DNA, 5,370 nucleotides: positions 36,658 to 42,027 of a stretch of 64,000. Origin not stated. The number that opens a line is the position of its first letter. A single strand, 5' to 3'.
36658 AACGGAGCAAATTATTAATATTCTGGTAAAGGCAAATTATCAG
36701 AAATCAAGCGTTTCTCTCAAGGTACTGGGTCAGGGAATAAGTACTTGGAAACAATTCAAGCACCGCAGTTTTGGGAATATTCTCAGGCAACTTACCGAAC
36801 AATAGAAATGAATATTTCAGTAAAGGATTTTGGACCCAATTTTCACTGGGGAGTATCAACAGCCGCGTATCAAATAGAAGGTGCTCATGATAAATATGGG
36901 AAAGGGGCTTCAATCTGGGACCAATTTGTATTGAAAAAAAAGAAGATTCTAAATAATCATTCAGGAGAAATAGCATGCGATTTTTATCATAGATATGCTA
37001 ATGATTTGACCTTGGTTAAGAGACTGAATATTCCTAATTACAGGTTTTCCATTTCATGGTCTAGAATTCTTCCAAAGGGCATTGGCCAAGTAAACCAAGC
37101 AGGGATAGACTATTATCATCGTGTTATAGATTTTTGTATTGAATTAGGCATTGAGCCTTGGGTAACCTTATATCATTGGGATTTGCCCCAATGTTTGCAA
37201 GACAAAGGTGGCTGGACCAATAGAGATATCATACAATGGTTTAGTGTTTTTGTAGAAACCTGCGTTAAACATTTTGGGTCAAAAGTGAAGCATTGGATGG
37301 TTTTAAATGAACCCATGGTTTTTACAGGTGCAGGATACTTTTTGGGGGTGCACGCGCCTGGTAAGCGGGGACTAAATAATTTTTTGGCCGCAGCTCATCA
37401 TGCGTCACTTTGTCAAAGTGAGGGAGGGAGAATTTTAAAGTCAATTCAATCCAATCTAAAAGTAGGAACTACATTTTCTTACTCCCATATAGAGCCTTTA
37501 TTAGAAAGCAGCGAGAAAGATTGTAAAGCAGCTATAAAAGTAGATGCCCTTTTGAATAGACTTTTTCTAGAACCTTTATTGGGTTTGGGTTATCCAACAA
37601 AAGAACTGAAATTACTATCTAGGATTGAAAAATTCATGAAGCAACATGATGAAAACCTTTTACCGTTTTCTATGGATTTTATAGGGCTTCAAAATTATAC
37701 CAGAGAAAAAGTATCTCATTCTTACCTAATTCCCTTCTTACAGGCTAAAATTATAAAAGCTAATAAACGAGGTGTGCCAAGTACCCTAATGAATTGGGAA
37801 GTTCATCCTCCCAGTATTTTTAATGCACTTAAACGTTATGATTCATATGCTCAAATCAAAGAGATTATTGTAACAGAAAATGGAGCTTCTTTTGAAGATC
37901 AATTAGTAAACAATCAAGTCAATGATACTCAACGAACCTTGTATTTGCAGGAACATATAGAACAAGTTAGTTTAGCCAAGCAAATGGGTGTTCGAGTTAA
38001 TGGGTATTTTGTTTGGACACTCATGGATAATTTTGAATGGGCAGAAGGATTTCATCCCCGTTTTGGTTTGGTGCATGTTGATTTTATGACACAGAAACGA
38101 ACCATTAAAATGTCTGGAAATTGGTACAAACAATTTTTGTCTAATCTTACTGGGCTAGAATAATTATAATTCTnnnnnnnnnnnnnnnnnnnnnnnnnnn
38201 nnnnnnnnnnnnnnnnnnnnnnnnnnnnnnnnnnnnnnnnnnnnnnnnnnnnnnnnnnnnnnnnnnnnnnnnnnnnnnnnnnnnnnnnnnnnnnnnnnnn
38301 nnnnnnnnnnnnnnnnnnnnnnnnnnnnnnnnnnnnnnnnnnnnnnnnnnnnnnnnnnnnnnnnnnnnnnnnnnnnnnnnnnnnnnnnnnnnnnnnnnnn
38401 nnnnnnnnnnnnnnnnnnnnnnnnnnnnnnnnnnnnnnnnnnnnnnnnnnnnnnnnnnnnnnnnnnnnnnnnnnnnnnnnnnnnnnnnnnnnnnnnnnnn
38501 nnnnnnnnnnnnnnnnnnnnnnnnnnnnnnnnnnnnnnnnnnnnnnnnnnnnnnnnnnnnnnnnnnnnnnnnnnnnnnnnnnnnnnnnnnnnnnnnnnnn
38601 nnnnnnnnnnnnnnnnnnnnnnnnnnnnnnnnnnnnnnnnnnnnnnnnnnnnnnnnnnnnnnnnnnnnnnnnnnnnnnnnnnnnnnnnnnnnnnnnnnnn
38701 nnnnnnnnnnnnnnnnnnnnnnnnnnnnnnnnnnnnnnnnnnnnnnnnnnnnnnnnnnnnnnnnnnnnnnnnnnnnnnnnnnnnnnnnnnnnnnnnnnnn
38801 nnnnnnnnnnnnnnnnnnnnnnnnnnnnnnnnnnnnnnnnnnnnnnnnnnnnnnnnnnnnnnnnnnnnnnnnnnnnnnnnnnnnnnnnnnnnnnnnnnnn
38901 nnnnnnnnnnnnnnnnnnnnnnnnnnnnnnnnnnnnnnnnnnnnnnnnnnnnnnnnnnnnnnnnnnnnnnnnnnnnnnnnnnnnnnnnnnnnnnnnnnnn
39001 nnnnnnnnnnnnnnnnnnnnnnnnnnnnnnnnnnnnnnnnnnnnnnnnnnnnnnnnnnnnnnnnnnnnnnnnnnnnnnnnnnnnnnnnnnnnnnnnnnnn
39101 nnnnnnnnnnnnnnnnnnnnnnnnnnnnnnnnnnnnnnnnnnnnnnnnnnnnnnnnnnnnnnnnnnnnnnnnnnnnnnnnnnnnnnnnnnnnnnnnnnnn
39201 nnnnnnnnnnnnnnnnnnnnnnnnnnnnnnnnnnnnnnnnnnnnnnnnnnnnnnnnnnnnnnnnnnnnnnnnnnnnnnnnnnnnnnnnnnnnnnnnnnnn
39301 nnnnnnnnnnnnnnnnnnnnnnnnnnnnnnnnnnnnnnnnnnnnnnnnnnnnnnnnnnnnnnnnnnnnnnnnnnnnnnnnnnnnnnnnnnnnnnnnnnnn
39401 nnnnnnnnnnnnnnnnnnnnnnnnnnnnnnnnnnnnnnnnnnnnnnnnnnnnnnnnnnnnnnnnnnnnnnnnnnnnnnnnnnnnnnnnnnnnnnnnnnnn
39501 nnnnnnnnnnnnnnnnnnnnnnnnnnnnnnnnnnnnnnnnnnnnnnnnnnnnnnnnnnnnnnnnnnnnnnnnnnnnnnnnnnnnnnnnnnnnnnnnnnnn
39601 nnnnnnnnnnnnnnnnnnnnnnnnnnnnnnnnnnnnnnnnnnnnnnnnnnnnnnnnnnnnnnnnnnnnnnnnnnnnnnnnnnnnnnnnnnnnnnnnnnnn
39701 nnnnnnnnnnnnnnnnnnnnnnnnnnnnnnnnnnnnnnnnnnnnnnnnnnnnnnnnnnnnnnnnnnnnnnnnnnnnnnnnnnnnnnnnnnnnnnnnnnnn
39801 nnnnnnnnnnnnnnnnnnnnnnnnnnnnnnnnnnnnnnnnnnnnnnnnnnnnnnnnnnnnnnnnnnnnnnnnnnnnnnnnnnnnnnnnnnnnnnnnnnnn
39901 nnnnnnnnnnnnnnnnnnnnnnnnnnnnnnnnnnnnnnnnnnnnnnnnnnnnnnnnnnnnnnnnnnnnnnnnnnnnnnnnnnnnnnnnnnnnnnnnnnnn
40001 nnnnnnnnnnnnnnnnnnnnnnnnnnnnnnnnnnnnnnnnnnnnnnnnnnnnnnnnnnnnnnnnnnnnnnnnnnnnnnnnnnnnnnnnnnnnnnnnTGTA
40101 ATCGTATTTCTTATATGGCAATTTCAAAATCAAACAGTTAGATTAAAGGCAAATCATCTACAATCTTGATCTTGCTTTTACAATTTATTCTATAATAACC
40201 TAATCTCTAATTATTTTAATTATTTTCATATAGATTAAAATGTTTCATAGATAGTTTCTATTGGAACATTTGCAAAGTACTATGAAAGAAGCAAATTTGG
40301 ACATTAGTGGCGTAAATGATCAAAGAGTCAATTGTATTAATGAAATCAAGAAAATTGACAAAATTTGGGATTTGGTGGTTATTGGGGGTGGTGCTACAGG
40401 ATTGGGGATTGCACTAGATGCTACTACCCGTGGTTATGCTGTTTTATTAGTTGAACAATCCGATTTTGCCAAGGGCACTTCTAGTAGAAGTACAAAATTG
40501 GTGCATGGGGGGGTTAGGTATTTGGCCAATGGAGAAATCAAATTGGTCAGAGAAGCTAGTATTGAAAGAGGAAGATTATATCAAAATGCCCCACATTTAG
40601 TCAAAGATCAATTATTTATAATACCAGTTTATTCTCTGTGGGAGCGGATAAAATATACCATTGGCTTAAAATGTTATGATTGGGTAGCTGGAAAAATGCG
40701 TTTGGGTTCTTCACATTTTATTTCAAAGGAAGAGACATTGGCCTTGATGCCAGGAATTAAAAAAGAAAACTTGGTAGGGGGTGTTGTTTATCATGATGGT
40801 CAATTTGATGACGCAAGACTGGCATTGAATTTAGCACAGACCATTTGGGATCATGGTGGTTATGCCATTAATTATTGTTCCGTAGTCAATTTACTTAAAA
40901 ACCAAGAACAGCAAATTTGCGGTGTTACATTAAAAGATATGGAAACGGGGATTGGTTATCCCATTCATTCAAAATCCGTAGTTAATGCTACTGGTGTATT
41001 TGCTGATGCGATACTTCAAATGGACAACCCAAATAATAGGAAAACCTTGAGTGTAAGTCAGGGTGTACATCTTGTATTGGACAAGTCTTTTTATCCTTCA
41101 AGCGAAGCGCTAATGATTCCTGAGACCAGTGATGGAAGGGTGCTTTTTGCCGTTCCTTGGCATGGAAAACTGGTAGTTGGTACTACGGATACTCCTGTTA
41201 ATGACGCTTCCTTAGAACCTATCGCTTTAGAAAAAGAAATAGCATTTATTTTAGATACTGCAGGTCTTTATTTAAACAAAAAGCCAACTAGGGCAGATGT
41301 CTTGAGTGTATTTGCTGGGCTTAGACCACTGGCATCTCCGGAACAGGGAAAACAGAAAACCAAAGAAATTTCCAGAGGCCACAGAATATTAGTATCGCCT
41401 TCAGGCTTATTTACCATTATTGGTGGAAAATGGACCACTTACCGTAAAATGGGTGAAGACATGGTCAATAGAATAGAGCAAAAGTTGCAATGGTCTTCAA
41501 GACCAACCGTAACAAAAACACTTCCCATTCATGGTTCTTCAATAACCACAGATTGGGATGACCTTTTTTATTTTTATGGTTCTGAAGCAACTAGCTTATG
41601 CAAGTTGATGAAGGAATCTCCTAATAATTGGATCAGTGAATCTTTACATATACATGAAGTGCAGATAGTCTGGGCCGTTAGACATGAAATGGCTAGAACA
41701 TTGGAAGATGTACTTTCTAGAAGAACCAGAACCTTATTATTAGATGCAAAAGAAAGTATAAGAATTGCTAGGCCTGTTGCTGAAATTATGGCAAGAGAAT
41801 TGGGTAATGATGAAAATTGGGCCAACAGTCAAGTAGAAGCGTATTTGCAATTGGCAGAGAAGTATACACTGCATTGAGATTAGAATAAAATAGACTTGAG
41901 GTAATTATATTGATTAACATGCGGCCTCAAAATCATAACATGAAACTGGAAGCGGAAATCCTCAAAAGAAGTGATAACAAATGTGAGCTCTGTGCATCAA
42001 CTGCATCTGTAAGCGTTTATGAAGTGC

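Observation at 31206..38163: Candidate undescribed envelope glycolipid aminoacylation/glycosylation locus: A(Gly)-T-TE + GT14, then sORF + LpxH paralog + GT-B + GH1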

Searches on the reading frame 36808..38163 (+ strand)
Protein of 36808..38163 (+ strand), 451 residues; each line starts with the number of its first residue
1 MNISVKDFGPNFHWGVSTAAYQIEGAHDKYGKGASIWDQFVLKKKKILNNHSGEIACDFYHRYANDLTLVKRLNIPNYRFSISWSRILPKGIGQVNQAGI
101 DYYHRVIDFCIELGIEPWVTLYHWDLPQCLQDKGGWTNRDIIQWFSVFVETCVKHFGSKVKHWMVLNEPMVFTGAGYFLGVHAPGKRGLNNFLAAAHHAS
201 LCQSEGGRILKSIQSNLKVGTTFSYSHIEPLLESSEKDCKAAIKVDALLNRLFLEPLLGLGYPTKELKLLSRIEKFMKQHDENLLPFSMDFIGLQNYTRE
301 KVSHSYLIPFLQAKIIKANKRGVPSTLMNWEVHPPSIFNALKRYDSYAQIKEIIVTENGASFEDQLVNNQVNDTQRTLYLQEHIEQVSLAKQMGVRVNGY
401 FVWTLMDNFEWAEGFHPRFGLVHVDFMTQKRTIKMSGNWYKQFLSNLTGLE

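Call 7: search_protein_families(library=pfam, proteins=[window:36808-38163:+], max_evalue=0.01)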
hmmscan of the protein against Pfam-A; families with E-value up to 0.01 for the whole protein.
window:36808-38163:+ (451 aa): 2 families
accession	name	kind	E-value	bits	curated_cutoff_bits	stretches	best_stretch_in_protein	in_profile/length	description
PF00232.24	Glyco_hydro_1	-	1.2e-144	482.5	22.6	1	7-446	4-450/453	Glycosyl hydrolase family 1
PF00331.26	Glyco_hydro_10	-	5.6e-05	23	22.1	0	122-171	83-131/311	Glycosyl hydrolase family 10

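Call 8: search_protein_families(library=ncbifam, proteins=[window:36808-38163:+], max_evalue=0.01)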
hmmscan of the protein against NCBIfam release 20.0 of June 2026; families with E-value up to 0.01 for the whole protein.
window:36808-38163:+ (451 aa): 8 families
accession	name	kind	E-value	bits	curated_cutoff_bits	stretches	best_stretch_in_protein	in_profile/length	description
TIGR03356.1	BGL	equivalog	8.2e-157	522.5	478.5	1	10-440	3-427/427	GH1 family beta-glucosidase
NF010036.0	PRK13511.1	subfamily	6.2e-100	335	610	2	6-276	3-269/469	6-phospho-beta-galactosidase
TIGR01233.1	lacG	equivalog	2.1e-80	270.9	561.2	2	9-277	5-268/472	6-phospho-beta-galactosidase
NF007154.0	PRK09589.1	subfamily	1e-48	166.3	624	1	8-446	4-471/476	6-phospho-beta-glucosidase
NF007356.0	PRK09852.1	subfamily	1.6e-48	165.5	623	1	8-444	4-466/474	6-phospho-beta-glucosidase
NF007158.0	PRK09593.1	subfamily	2.3e-44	151.9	639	1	6-445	4-471/478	6-phospho-beta-glucosidase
NF041004.1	Beta_gal_BgaS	equivalog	4.6e-42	144.2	475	2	95-442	123-461/479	beta-galactosidase BgaS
NF011589.0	PRK15014.1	subfamily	7e-37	127.8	686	1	11-444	9-470/477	6-phospho-beta-glucosidase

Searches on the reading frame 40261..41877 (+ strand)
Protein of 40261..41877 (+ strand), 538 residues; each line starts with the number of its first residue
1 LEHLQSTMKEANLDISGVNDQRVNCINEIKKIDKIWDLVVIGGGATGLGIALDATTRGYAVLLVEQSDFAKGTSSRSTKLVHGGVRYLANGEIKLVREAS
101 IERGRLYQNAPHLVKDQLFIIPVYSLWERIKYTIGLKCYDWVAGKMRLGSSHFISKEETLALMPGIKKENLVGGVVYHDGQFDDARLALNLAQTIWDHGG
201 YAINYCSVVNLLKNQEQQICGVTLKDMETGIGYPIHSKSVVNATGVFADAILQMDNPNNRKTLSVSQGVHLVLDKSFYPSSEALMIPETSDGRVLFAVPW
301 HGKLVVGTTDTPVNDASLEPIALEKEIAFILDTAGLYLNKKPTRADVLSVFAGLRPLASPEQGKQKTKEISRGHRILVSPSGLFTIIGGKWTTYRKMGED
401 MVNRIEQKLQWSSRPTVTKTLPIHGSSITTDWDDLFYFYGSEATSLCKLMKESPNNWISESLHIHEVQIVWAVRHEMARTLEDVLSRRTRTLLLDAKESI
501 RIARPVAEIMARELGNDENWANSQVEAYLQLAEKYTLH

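Call 9: search_protein_families(library=pfam, proteins=[window:40261-41877:+], max_evalue=0.001)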
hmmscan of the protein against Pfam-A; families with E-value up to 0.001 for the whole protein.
window:40261-41877:+ (538 aa): 4 families
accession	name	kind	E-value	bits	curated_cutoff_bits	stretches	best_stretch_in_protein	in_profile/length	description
PF01266.30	DAO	-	3.5e-51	175.2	27.9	1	37-361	1-315/353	FAD dependent oxidoreductase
PF16901.10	DAO_C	-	3.9e-20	72.4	31.4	1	430-518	31-123/126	C-terminal domain of alpha-glycerophosphate oxidase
PF00890.30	FAD_binding_2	-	1.4e-06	28.2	20.4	1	37-77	1-41/414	FAD binding domain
PF12831.13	FAD_oxidored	-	1.4e-05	25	27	1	37-77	1-41/416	FAD dependent oxidoreductase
